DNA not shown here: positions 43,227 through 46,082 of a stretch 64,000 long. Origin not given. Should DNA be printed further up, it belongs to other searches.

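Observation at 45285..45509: The methyltransferase-like module appears catalytically degenerate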

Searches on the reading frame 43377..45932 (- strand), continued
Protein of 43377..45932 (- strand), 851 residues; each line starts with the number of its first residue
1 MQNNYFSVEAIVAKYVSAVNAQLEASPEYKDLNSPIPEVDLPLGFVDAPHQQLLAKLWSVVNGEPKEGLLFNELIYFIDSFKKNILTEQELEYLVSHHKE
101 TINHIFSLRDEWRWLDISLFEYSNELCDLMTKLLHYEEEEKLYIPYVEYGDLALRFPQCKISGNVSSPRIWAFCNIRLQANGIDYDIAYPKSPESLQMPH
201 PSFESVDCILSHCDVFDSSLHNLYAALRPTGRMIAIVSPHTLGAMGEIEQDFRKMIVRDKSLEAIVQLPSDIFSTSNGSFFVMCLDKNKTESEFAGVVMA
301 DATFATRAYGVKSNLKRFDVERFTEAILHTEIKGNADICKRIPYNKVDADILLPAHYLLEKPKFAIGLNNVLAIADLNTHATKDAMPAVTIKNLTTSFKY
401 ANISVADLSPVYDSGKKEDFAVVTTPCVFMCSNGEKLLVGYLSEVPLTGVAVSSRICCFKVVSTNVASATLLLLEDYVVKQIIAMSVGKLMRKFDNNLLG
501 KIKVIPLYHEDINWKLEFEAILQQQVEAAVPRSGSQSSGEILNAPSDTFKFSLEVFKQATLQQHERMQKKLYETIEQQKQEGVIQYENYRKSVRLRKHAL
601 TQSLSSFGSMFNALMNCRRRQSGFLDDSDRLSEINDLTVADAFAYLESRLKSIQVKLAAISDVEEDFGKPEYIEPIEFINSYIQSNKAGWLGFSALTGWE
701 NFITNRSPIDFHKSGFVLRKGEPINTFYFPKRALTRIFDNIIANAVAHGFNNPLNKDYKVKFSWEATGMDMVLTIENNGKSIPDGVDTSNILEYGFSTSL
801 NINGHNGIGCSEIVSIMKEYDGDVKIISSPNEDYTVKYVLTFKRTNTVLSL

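Call 13: find_encoding_contigs(protein=P0001, flank=10000, max_places=3)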
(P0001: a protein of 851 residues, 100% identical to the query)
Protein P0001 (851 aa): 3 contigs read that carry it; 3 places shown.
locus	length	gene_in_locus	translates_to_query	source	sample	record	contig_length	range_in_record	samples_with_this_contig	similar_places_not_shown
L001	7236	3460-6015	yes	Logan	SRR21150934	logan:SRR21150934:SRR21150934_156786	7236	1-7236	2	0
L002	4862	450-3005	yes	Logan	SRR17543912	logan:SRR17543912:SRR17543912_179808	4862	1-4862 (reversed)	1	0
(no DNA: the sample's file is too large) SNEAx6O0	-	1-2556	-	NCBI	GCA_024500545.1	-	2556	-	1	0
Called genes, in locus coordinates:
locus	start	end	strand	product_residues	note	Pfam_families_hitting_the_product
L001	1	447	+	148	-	?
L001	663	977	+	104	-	-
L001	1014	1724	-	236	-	-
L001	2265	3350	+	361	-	PF13280:WYL (weak), PF25583:WCX (weak)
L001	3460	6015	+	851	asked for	PF02384:N6_Mtase, PF02518:HATPase_c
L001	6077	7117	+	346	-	-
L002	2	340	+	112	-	?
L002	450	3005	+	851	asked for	PF02384:N6_Mtase, PF02518:HATPase_c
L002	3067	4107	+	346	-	-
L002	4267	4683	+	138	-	-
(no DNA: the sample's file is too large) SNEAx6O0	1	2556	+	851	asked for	PF02384:N6_Mtase, PF02518:HATPase_c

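Call 14: find_encoding_contigs(protein=P0019, flank=10000, max_places=3)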
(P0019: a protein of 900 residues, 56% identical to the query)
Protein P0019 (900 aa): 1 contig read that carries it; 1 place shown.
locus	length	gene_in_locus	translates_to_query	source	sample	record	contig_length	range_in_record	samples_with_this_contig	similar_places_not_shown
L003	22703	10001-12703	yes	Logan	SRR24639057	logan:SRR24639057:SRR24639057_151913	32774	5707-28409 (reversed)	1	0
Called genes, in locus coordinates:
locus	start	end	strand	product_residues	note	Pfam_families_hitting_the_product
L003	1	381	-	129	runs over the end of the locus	-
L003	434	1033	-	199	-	PF14903:WG_beta_rep (weak)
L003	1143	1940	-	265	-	-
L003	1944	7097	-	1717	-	PF00270:DEAD, PF00271:Helicase_C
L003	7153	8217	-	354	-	PF08902:DUF1848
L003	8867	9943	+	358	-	PF13280:WYL, PF25583:WCX (faint)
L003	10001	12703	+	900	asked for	PF02384:N6_Mtase (weak), PF02518:HATPase_c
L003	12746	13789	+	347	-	-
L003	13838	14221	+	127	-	PF11325:DUF3127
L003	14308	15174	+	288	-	PF03796:DnaB_C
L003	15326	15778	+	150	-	PF00717:Peptidase_S24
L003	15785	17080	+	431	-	PF00817:IMS, PF11799:IMS_C, PF13438:DUF4113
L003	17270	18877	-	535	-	PF01498:HTH_Tnp_Tc3_2 (faint)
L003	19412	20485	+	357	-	PF14338:Mrr_N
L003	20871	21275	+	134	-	-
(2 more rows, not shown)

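Call 18: search_protein_families(library=phrogs, proteins=[window:43377-45932:-], max_evalue=0.001)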
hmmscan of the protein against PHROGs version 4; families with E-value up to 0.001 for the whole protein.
window:43377-45932:- (851 aa): 4 families
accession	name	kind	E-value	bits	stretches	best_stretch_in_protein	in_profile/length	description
phrog_2713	-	unknown function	1.2e-08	35.4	1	223-329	334-440/520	-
phrog_857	-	unknown function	2.3e-05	24.8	1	726-840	347-458/468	-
phrog_6380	-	other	5.8e-05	23.2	1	228-325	171-260/382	DNA methyltransferase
phrog_34860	-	unknown function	0.00022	20.3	1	228-307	393-475/830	-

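Call 30: search_protein_representatives(alignment_id=A1)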
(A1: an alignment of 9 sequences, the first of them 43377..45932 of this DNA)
Query: 9 sequences, 900 profile positions. Proteins with E-value up to 0.001 (for the whole library): 1227; up to 1e-10: 551; up to 1e-30: 201. The best 150 are listed.
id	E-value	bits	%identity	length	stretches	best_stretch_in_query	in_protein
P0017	0.0e+00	1784.8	-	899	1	1-900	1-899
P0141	1.5e-277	939.6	-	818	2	591-899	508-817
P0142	5.7e-211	719.3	-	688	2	224-900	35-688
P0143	4.2e-203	693.3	-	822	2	614-897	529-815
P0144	7.4e-181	619.7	-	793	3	600-899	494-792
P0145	1.6e-173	595.4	-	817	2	626-900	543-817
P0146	3.5e-163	561.2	-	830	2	626-892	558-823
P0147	1.4e-139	483.1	-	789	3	615-898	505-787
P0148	1.3e-136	473.3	-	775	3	615-898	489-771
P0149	1.4e-133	463.3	-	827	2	614-894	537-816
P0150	3.2e-132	458.7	-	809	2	605-893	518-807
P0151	5.5e-130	451.4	-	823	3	625-897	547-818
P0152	1.1e-127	443.7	-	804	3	613-896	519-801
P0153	3.4e-127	442.1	-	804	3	618-894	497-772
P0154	2.0e-126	439.6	-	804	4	615-897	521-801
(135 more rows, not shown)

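Call 36: find_homologous_proteins(query=A3, max_evalue=1e-10)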
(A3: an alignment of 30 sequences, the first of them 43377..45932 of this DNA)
Query A3 (30 sequences) (851 aa, profile of the alignment): 21 proteins with E <= 1e-10 among 8000 candidates.
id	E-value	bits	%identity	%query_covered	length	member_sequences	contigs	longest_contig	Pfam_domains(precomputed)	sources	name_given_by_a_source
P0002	4.0e-291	986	63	100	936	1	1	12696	PF02384.23,PF02518.32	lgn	-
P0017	1.6e-288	977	60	100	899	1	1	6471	PF02384.23,PF02518.32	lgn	-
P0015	4.2e-286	969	62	100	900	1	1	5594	PF02384.23,PF02518.32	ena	-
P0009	4.7e-283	959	63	100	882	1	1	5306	PF02384.23,PF02518.32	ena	-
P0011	2.6e-282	957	63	100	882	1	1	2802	PF02384.23,PF02518.32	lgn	-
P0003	6.1e-282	956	63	100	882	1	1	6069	PF02384.23,PF02518.32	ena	-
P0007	6.7e-282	956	63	100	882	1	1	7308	PF02384.23,PF02518.32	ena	-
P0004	6.9e-282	956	63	100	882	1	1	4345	PF02384.23,PF02518.32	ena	-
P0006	8.2e-282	955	63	100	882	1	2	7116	PF02384.23,PF02518.32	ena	-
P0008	1.5e-281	954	63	100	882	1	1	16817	PF02384.23,PF02518.32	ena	-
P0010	1.6e-281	954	63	100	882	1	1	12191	PF02384.23,PF02518.32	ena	-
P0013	1.7e-281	954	61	100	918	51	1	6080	PF02384.23,PF02518.32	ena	-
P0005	2.3e-281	954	63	100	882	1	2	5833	PF02384.23,PF02518.32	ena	-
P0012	1.1e-280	951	63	100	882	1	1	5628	PF02384.23,PF02518.32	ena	-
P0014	6.8e-280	949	62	100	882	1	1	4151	PF02384.23,PF02518.32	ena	-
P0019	2.1e-278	944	56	100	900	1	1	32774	PF02384.23,PF02518.32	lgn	-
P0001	1.3e-276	938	100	100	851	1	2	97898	PF02384.23,PF02518.32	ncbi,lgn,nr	ncbi:MAG: N-6 DNA methylase [Paludibacteraceae bacterium]|nr:N-6 DNA methylase [Paludibacteraceae ba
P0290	7.6e-14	69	21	20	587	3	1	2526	PF02384.23,PF01420.26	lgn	-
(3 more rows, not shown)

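Call 48: predict_structure(alignment_id=A3)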
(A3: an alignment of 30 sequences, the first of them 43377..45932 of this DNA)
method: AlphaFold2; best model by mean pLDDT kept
length: 851 residues; sequences in the alignment: 30
mean_pLDDT: 81.5   pTM: 0.67
mean pLDDT of the five models: 81.5, 81.5, 80.1, 78.5, 76.9
residues with pLDDT >= 90: 315; 70-90: 386; 50-70: 112; < 50: 38
segments of 3 or more residues with pLDDT < 50: 1-4, 34-44, 309-315, 533-536, 800-805
pLDDT, mean of each block of 10 residues (from residue 1): 67 93 75 46 63 95 91 91 92 95 92 72 82 90 92 94 91 95 93 69 94 67 92 91 87 92 88 69 85 74 66 55 69 67 90 92 88 91 88 90 91 83 95 91 92 94 90 93 85 89 82 73 74 50 65 83 85 80 76 73 77 85 84 71 81 74 69 91 80 79 72 65 86 90 84 82 84 92 79 60 55 86 89 92 74 37
secondary structure, 60 per line:
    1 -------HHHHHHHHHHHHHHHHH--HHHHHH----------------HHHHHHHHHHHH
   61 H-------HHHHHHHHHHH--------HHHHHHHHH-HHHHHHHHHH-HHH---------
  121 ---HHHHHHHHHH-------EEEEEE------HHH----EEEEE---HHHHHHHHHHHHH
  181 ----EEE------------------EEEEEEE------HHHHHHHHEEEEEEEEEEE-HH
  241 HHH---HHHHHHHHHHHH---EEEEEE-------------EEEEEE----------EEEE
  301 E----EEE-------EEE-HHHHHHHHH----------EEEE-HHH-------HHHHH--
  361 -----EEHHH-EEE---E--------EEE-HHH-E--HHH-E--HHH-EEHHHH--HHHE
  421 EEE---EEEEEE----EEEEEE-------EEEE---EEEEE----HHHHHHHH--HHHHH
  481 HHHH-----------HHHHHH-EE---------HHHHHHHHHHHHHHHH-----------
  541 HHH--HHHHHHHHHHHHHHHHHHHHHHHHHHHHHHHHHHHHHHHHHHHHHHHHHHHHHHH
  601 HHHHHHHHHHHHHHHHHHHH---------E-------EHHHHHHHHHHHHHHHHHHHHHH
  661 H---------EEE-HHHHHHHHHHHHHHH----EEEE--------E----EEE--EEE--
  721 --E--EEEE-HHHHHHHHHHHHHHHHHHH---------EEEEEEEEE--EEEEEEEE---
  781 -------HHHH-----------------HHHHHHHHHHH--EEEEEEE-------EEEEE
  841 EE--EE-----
elements in order (helices of 4 or more, strands of 3 or more residues): H8-24 H27-32 H49-61 H69-79 H88-96 H98-107 H124-133 E141-146 E160-164 H168-180 E185-187 E206-212 H219-226 E227-237 H239-243 H247-258 E262-267 E281-286 E297-301 E306-308 E316-318 H320-328 E339-342 H354-358 E372-374 E387-389 H411-414 E420-423 E427-432 E437-442 E450-453 E457-461 H466-473 H476-484 H496-501 H514-529 H546-620 H639-661 E671-673 H675-689 E694-697 E711-713 E716-718 E726-729 H731-749 E759-767 E770-777 H788-791 H809-819 E822-828 E836-842

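Call 50: fold_search(model_id=the predicted structure, library=pdb)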
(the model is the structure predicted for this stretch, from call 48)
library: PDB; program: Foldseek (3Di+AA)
matches with E <= 10: 1344; with E <= 0.001: 604
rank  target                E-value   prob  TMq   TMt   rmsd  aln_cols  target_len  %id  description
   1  3lkd_A                3.0e-13  1.00  0.27  0.46  14.2       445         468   15  Crystal Structure of the type I restriction-modification system methyltransferase subunit from Streptococcus thermophi (released 2010-02-09)
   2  7vs4_A                9.5e-13  1.00  0.27  0.45  13.3       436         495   14  Crystal structure of PacII_M1M2S-DNA(m6A)-SAH complex (released 2022-11-30)
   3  3lkd_B                9.5e-13  1.00  0.26  0.44  14.5       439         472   15  Crystal Structure of the type I restriction-modification system methyltransferase subunit from Streptococcus thermophi (released 2010-02-09)
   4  7vru_A                1.4e-12  1.00  0.27  0.44  13.4       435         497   14  Crystal structure of PacII_M1M2S-DNA-SAH complex (released 2022-11-30)
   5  7vs4_B                3.4e-12  1.00  0.27  0.44   9.3       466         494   14  Crystal structure of PacII_M1M2S-DNA(m6A)-SAH complex (released 2022-11-30)
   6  7vru_B                5.6e-12  1.00  0.27  0.43   9.4       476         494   13  Crystal structure of PacII_M1M2S-DNA-SAH complex (released 2022-11-30)
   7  7eew_A                1.1e-11  1.00  0.25  0.34  27.6       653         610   12  Crystal structure of the intact MTase from Vibrio vulnificus YJ016 in complex with the DNA-mimicking Ocr protein and t (released 2022-03-23)
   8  3s1s                  1.5e-11  1.00  0.28  0.28  16.2       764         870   12  Characterization and crystal structure of the type IIG restriction endonuclease BpuSI (released 2011-07-13)
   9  3khk_B                1.9e-11  1.00  0.28  0.46  13.7       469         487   14  Crystal structure of type-I restriction-modification system methylation subunit (MM_0429) from Methanosarchina mazei. (released 2010-01-19)
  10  7lni_C                2.3e-11  1.00  0.33  0.49  11.9       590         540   11  SeMet CamA Adenine Methyltransferase Complexed to Cognate Substrate DNA (released 2021-05-19)
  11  3khk_A                3.1e-11  1.00  0.27  0.44  13.2       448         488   16  Crystal structure of type-I restriction-modification system methylation subunit (MM_0429) from Methanosarchina mazei. (released 2010-01-19)
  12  7lni_A                5.5e-11  1.00  0.32  0.47  12.8       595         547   10  SeMet CamA Adenine Methyltransferase Complexed to Cognate Substrate DNA (released 2021-05-19)
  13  8cxt_A                7.4e-11  1.00  0.33  0.49  11.9       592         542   11  CamA Adenine Methyltransferase Complexed to Cognate Substrate DNA and Inhibitor N6-benzyladenosine (Compound 1) (released 2023-01-11)
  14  7rfm_C                8.6e-11  1.00  0.32  0.48  11.6       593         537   11  CamA Adenine Methyltransferase Complexed to Cognate Substrate DNA and Inhibitor EPZ004777 (released 2021-09-15)
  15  8vpg_C                1.2e-10  1.00  0.32  0.47  12.6       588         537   11  CamA Adenine Methyltransferase Complexed to Cognate Substrate DNA and Containing Quinoline-based SGI-1027 Analog 455 (released 2024-09-25)
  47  2okc_B                1.1e-09  1.00  0.28  0.51   7.0       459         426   12  Crystal structure of Type I restriction enzyme StySJI M protein (NP_813429.1) from Bacteroides thetaiotaomicron VPI-54 (released 2007-01-30)
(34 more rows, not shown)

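Call 69: find_related_loci(query=A2, collection=genome_contigs, flank=8000)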
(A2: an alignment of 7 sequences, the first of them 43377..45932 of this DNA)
Query A2 (851 aa) in genome_contigs; peptide patterns used: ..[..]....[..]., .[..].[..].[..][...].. (x = any residue, [..] = any of these).
76 stretches matched a pattern; 27 encode a relative of the query (tblastn E <= 1e-3); 27 distinct loci.
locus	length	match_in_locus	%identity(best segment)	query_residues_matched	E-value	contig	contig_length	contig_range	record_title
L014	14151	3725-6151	34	6-851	2e-138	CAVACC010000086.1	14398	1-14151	Clostridia bacterium isolate H07640-L1_cleanbin_000035 genome assembly, contig: Spades_H07640-L1_contig_2524, whole geno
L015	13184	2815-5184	31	3-851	6e-109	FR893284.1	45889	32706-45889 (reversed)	Prevotella sp. CAG:732 genomic scaffold, scf139, whole genome shotgun sequence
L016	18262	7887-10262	32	8-848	1e-108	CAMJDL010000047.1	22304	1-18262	MAG: uncultured Prevotella sp. isolate SRR12081298_bin.90_metaWRAP_v1.3_MAG genome assembly, contig: ERZ12289774.2943, w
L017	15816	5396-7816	30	4-849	4e-106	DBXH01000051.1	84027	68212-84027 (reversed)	MAG TPA_asm: Bacteroidales bacterium UBA1217 UBA1217_contig_56846, whole genome shotgun sequence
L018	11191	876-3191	31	3-851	4e-105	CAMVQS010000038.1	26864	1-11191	MAG TPA_asm: uncultured Prevotella sp. isolate SRR8387715_bin.41_metaWRAP_v1.3_MAG genome assembly, contig: ERZ14209540.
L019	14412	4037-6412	30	3-851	3e-103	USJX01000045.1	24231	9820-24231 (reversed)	uncultured Prevotella sp. isolate UMGS1787 genome assembly, contig: NODE_768_length_24231_cov_36.951605, whole genome sh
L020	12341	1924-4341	30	4-851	6e-102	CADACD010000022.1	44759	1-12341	MAG: uncultured Lachnospiraceae bacterium isolate RUG13154 genome assembly, contig: RUG13154_asm_22, whole genome shotgu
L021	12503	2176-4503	29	2-851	3e-101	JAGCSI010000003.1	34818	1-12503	MAG: Bacteroidales bacterium isolate RGIG10078 Yak_Rumen-1__c40516, whole genome shotgun sequence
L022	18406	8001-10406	29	2-842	3e-100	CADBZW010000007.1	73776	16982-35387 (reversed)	MAG: uncultured Bacteroidia bacterium isolate RUG14460 genome assembly, contig: RUG14460_asm_7, whole genome shotgun seq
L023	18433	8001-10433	30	4-851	5e-99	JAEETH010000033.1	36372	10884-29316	MAG: Bacteroidales bacterium isolate Tb.RUG.400 NODE_3427_length_36372_cov_8.415892, whole genome shotgun sequence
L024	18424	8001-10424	29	3-851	4e-92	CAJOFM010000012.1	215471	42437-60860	uncultured Muribaculaceae bacterium isolate Sheep_2_mag_10 genome assembly, contig: scaffold_236, whole genome shotgun s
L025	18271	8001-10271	29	3-844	1e-91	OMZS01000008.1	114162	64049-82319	uncultured Prevotellaceae bacterium isolate RUG107 genome assembly, contig: scaffold_58, whole genome shotgun sequence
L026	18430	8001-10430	28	4-843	5e-91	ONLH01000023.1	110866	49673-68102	uncultured Prevotellaceae bacterium isolate RUG412 genome assembly, contig: scaffold_259, whole genome shotgun sequence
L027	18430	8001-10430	28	4-843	7e-91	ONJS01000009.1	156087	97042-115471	uncultured Prevotellaceae bacterium isolate RUG362 genome assembly, contig: scaffold_66, whole genome shotgun sequence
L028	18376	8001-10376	30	3-848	2e-90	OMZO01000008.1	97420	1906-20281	uncultured Prevotella sp. isolate RUG108 genome assembly, contig: scaffold_165, whole genome shotgun sequence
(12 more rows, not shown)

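Call 85: search_dna_similar(query=window:43377-45932:-, collection=phages, mode=protein, max_rows=10)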
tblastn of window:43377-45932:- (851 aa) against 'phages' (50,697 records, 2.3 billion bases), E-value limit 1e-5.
Records with a match: 1; places in all: 1; records where one place covers at least 80% of the query: 1.
Best place of each record, by identity: <60% 1.
By first word of the organism name: Bacteriophage 1.
By host as written in the record: - 1.
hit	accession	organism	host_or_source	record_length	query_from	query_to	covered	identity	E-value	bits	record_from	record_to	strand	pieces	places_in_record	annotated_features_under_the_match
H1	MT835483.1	Bacteriophage sp.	human fecal samples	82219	44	846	94%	25.6%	1e-44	181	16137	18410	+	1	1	record has no annotation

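Call 86: search_dna_similar(query=window:43377-45932:-, collection=plasmids, mode=protein, max_rows=10)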
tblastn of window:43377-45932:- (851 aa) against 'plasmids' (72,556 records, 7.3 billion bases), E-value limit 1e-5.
No match.
